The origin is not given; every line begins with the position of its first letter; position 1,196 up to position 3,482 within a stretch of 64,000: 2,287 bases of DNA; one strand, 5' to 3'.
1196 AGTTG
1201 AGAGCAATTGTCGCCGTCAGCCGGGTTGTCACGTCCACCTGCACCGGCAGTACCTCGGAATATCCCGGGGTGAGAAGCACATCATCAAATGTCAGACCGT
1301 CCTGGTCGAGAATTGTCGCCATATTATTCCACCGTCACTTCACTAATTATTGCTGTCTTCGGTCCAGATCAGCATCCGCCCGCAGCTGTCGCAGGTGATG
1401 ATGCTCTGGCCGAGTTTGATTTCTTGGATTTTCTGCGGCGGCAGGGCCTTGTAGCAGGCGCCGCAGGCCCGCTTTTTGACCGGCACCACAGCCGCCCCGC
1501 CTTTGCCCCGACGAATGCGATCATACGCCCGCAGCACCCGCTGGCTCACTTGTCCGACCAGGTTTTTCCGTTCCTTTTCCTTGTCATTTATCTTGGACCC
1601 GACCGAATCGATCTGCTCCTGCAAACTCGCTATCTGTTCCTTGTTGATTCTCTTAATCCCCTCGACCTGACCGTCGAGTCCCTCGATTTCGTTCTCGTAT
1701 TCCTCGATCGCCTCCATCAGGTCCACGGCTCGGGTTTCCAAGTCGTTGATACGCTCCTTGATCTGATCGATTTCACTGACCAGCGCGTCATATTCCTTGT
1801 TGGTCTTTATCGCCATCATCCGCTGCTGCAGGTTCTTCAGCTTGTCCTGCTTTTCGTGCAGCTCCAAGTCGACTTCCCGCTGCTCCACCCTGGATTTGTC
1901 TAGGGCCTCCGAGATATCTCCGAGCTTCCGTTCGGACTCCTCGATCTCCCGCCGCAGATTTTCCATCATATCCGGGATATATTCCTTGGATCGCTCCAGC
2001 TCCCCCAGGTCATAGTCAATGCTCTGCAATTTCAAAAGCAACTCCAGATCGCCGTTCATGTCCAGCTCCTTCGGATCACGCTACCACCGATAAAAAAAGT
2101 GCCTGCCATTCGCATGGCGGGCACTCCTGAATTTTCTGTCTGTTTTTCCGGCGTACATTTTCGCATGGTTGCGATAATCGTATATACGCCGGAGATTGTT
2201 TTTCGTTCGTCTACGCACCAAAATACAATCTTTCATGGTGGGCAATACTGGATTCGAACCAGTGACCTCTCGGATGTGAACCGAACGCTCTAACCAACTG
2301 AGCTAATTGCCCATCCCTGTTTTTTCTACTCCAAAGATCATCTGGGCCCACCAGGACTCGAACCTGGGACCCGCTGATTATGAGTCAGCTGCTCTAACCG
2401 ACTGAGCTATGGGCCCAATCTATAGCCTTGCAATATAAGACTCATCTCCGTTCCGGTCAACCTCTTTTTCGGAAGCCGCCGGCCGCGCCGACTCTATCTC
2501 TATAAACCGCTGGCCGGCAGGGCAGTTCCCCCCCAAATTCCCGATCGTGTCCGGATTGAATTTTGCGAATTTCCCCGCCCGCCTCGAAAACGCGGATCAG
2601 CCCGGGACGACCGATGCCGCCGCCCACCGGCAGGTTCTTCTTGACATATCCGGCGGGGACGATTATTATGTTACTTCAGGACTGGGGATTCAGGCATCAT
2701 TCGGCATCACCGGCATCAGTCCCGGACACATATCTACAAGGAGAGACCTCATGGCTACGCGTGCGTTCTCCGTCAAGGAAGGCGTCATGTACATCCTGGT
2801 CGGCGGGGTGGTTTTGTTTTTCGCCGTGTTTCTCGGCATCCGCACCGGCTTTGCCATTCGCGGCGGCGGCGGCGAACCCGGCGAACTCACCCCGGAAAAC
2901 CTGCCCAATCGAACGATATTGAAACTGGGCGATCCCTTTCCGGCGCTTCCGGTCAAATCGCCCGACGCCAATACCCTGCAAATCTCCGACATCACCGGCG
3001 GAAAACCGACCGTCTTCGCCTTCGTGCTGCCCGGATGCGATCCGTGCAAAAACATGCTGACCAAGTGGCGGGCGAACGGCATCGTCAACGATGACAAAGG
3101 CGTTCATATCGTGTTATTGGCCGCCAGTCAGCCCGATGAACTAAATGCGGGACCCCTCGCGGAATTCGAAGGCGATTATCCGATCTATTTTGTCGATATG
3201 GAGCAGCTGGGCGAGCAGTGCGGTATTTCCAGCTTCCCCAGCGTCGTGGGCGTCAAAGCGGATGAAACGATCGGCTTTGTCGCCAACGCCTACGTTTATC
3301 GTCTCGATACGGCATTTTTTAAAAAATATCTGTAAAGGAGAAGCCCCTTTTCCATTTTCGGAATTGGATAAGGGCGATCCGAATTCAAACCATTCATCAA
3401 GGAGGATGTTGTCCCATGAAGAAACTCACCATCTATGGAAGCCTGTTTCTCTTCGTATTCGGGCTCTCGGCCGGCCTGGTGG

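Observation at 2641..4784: Tandemly duplicated unit: membrane-anchored TlpA-like oxidoreductase + Sec-exported 8-Cys peptide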

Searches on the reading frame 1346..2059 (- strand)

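Call 70: search_protein_families(library=pfam, proteins=[window:1346-2059:-], max_evalue=0.00001)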
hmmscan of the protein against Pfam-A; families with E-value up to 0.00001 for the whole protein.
window:1346-2059:- (238 aa): 3 families
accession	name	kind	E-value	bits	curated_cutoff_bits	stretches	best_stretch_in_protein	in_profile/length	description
PF24481.2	CT398_CC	-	8e-14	52.3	27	1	11-187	1-180/180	CT398-like coiled coil hairpin domain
PF02591.20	Zn_ribbon_9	-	1.7e-11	44.5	29.1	1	198-230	1-33/33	C4-type zinc ribbon domain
PF10473.14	CENP-F_leu_zip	-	1.1e-07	32.5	34.5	1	13-149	7-134/140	Leucine-rich repeats of kinetochore protein Cenp-F/LEK1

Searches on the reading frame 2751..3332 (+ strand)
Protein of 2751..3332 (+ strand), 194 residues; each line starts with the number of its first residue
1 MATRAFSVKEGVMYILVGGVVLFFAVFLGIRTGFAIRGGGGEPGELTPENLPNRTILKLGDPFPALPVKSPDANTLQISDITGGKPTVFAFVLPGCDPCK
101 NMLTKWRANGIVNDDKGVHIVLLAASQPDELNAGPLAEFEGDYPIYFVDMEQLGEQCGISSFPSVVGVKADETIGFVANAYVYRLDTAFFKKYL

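Call 7: search_protein_families(library=pfam, proteins=[window:2751-3332:+], max_evalue=1)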
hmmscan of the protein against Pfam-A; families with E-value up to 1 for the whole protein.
window:2751-3332:+ (194 aa): 3 families
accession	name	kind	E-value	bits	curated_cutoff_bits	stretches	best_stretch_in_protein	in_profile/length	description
PF00578.27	AhpC-TSA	-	0.00017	21.9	26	1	60-132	2-74/124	AhpC/TSA family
PF08534.16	Redoxin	-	0.0023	18.2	26.6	1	59-158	2-103/148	Redoxin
PF13098.12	Thioredoxin_2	-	0.01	16.6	27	1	83-177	4-90/104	Thioredoxin-like domain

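Call 8: search_protein_families(library=ncbifam, proteins=[window:2751-3332:+], max_evalue=1)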
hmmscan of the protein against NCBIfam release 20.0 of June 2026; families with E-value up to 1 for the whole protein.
window:2751-3332:+ (194 aa): 2 families
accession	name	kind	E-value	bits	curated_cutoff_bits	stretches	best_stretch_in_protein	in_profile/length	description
NF002854.0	PRK03147.1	subfamily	0.00011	22.2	170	1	53-173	32-151/176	thiol-disulfide oxidoreductase ResA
TIGR02661.1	MauD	equivalog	0.078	12.4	188.6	1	60-166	49-151/189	methylamine dehydrogenase accessory protein MauD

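Call 34: find_homologous_proteins(query=A3, max_evalue=0.001)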
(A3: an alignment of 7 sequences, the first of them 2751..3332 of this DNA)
Query A3 (7 sequences) (194 aa, profile of the alignment): 22 proteins with E <= 0.001 among 8000 candidates.
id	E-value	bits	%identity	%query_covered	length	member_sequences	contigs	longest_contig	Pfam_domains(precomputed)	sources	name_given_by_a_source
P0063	4.5e-83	295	100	100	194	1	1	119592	-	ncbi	-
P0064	8.5e-80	285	55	100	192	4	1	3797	-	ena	-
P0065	6.0e-79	282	56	100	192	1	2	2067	-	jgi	jgi:hypothetical protein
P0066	2.0e-76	274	81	100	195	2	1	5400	-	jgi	jgi:hypothetical protein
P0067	4.5e-76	272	81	100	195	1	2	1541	-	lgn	-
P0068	1.3e-75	271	31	100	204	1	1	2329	-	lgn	-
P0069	2.4e-75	270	82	100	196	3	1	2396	-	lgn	-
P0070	4.9e-75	269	50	100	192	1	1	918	-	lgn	-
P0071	5.2e-75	269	77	100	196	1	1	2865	-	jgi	jgi:hypothetical protein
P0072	2.5e-74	267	66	100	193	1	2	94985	-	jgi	-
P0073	2.7e-73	263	64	100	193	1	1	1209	-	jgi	jgi:hypothetical protein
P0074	2.5e-71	257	31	93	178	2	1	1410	-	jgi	-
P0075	2.2e-70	254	76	94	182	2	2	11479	-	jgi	-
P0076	3.8e-70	253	58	100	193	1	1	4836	-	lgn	-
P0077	2.1e-67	244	30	100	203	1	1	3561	-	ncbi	-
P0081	2.9e-61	224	31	100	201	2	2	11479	-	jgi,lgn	-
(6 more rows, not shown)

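Call 35: find_encoding_contigs(protein=P0072, flank=8000, max_places=2)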
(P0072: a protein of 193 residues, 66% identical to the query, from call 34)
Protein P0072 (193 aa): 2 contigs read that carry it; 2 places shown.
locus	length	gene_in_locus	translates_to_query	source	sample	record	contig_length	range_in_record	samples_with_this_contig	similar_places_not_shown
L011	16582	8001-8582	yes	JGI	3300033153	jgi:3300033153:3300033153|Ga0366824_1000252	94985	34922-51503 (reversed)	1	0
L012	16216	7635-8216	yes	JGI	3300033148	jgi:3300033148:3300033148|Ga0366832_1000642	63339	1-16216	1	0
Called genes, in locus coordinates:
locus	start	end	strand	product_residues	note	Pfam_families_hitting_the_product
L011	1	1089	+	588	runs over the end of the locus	PF01590:GAF, PF13185:GAF_2, PF13492:GAF_3, PF01590:GAF, PF13185:GAF_2, PF13492:GAF_3, PF07228:SpoIIE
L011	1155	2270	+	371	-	PF09459:EB_dh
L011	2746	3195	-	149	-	-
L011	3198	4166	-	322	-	-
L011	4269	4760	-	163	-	PF04390:LptE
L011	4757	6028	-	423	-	PF01979:Amidohydro_1, PF07969:Amidohydro_3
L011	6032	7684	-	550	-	PF17391:Urocanase_N, PF01175:Urocanase, PF17392:Urocanase_C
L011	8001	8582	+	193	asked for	-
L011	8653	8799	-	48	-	-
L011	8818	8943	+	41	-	-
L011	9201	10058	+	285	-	PF20560:MotA_N, PF01618:MotA_ExbB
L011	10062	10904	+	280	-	PF13677:MotB_plug, PF00691:OmpA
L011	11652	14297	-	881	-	PF01734:Patatin, PF07244:POTRA (weak), PF01103:Omp85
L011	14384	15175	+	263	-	PF22435:MRM3-like_sub_bind, PF00588:SpoU_methylase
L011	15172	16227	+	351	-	PF13349:DUF4097 (weak)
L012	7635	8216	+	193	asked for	-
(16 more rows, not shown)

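Call 36: find_encoding_contigs(protein=P0081, flank=8000, max_places=2)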
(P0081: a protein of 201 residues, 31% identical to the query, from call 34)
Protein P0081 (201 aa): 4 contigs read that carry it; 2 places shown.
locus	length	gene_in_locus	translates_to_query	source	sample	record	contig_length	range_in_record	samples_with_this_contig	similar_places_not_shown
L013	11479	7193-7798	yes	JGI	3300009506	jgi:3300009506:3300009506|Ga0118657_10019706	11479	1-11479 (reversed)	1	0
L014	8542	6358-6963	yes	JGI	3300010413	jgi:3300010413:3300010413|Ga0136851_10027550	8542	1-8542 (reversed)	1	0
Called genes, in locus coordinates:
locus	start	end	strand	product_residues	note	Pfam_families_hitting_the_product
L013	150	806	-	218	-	PF03308:MeaB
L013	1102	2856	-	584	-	PF01368:DHH, PF02272:DHHA1, PF17768:RecJ_OB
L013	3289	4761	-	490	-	PF00478:IMPDH, PF00571:CBS, PF01070:FMN_dh (weak), PF03060:NMO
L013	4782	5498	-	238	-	PF15619:Lebercilin (weak), PF10473:CENP-F_leu_zip, PF24481:CT398_CC, PF02591:Zn_ribbon_9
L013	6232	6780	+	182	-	-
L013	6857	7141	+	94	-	-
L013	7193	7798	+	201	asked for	-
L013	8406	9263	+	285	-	PF20560:MotA_N, PF01618:MotA_ExbB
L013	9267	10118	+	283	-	PF13677:MotB_plug, PF00691:OmpA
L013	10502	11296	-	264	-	-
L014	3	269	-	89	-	?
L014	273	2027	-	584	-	PF01368:DHH, PF02272:DHHA1, PF17768:RecJ_OB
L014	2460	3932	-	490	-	PF00478:IMPDH, PF00571:CBS, PF01070:FMN_dh (weak), PF03060:NMO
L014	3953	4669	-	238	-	PF15619:Lebercilin (weak), PF10473:CENP-F_leu_zip, PF24481:CT398_CC, PF02591:Zn_ribbon_9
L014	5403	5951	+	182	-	-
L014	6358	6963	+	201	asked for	-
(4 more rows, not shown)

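Call 37: find_encoding_contigs(protein=P0076, flank=8000, max_places=2)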
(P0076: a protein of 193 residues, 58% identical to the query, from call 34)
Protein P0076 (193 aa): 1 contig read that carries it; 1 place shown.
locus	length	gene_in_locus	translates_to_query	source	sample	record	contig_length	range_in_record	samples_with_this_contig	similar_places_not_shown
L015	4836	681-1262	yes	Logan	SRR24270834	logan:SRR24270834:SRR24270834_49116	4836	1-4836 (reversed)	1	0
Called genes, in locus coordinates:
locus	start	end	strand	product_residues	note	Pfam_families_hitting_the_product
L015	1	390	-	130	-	?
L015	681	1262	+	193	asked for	-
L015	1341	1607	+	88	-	-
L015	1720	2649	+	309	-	PF20560:MotA_N, PF01618:MotA_ExbB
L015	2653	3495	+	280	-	PF13677:MotB_plug, PF00691:OmpA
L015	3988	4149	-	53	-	-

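Call 49: find_related_loci(query=A6, collection=genome_contigs, flank=6000)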
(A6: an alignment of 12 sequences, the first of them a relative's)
Query A6 (194 aa) in genome_contigs; peptide patterns used: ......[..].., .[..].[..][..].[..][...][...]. (x = any residue, [..] = any of these).
16 stretches matched a pattern; 1 encode a relative of the query (tblastn E <= 1e-3); 1 distinct loci.
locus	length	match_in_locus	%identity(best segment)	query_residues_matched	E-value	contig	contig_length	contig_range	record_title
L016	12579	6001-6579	49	1-194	3e-64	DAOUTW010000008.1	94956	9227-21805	MAG TPA_asm: Candidatus Zixiibacteriota bacterium isolate CSMAG_807 CSMAG_807_k141_455635_length_94956_cov_12.1482, whol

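Call 55: search_solved_structures(query=A4, max_evalue=0.01)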
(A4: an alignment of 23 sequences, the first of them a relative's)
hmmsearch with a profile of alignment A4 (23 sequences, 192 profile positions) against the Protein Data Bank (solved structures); distinct sequences matched with E-value up to 0.01: 5.
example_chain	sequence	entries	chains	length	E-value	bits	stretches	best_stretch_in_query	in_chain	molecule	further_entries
2m72_A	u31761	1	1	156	0.00018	24.2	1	60-184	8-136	Uncharacterized thioredoxin-like protein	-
2a4v_A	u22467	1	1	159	0.00044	22.9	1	53-92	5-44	Peroxiredoxin DOT5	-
4nmu_A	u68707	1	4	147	0.0013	21.4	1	48-184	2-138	Thiol-disulfide oxidoreductase ResA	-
2yp6_A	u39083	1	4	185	0.0027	20.4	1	42-177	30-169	THIOREDOXIN FAMILY PROTEIN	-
4hqz_A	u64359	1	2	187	0.0033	20.1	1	42-177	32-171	Thioredoxin family protein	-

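Call 56: predict_structure(alignment_id=A4)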
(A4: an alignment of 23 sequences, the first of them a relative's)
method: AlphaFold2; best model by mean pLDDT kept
length: 194 residues; sequences in the alignment: 23
mean_pLDDT: 83.5   pTM: 0.72
mean pLDDT of the five models: 83.5, 82.6, 82.3, 82.0, 79.7
residues with pLDDT >= 90: 116; 70-90: 40; 50-70: 24; < 50: 14
segments of 3 or more residues with pLDDT < 50: 1-3, 31-40
pLDDT, mean of each block of 10 residues (from residue 1): 51 69 64 43 76 93 93 91 92 94 92 80 92 92 94 92 95 93 89 92
secondary structure, 60 per line:
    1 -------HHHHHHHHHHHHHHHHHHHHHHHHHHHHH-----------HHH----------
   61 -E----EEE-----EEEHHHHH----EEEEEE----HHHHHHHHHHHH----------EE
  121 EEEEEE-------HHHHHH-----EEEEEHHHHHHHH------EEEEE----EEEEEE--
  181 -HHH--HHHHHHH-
elements in order: H8-36 E67-69 E75-77 H78-82 E87-92 H97-108 E119-126 H134-139 E145-149 H150-157 E164-168 E173-178 H187-193

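Call 61: fold_search(model_id=the predicted structure, library=pdb)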
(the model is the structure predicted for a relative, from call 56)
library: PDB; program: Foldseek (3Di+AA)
matches with E <= 10: 1299; with E <= 0.001: 475
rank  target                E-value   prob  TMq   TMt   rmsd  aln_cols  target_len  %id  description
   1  1su9_B                7.1e-08  1.00  0.48  0.65   4.3       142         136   16  Reduced structure of the soluble domain of ResA (released 2004-05-11)
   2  2yp6_A                8.6e-08  1.00  0.53  0.69   4.2       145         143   21  Crystal structure of the pneumoccocal exposed lipoprotein thioredoxin sp_1000 (Etrx2) from Streptococcus pneumoniae st (released 2013-10-30)
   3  4hqz_B                1.1e-07  1.00  0.54  0.70   4.0       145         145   18  Crystal structure of the pneumoccocal exposed lipoprotein thioredoxin sp_1000 (Etrx2) from Streptococcus pneumoniae st (released 2013-12-25)
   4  1su9_A                1.1e-07  1.00  0.48  0.66   4.1       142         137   16  Reduced structure of the soluble domain of ResA (released 2004-05-11)
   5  4nmu_A                1.5e-07  1.00  0.55  0.71   3.6       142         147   16  Crystal Structure of Thiol-disulfide Oxidoreductase from Bacillus str. 'Ames Ancestor' (released 2013-12-18)
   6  4hqz_A                1.5e-07  1.00  0.52  0.68   4.1       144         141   19  Crystal structure of the pneumoccocal exposed lipoprotein thioredoxin sp_1000 (Etrx2) from Streptococcus pneumoniae st (released 2013-12-25)
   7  2h19_A                1.8e-07  1.00  0.48  0.64   4.2       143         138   15  Crystal Structure of ResA Cys77Ala Variant (released 2006-09-19)
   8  2f9s_A                2.1e-07  1.00  0.50  0.67   4.1       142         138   16  2nd Crystal Structure Of A Soluble Domain Of ResA In The Oxidised Form (released 2006-04-18)
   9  1st9_B                2.1e-07  1.00  0.50  0.68   3.9       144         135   15  Crystal Structure of a Soluble Domain of ResA in the Oxidised Form (released 2004-05-11)
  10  3c71                  2.2e-07  1.00  0.48  0.64   4.1       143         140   16  Structure of a ResA variant with a DsbA-like active site motif (CPHC) (released 2008-08-12)
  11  1st9_A                2.4e-07  1.00  0.52  0.70   3.8       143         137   15  Crystal Structure of a Soluble Domain of ResA in the Oxidised Form (released 2004-05-11)
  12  3c73_A                2.4e-07  1.00  0.47  0.64   4.3       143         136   15  Structure of CEHC variant ResA (released 2008-08-12)
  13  3or5                  2.4e-07  1.00  0.46  0.59   4.5       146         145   18  Crystal structure of thiol:disulfide interchange protein, thioredoxin family protein from Chlorobium tepidum TLS (released 2010-09-22)
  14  2h1b_A                2.5e-07  1.00  0.48  0.64   4.3       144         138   17  ResA E80Q (released 2006-09-19)
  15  4nmu_B                2.9e-07  1.00  0.50  0.67   4.5       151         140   17  Crystal Structure of Thiol-disulfide Oxidoreductase from Bacillus str. 'Ames Ancestor' (released 2013-12-18)
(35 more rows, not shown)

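Call 73: search_protein_families(library=padloc, proteins=[window:2751-3332:+], max_evalue=0.1)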
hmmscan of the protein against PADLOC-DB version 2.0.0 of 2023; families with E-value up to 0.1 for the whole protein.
window:2751-3332:+ (194 aa): 0 families
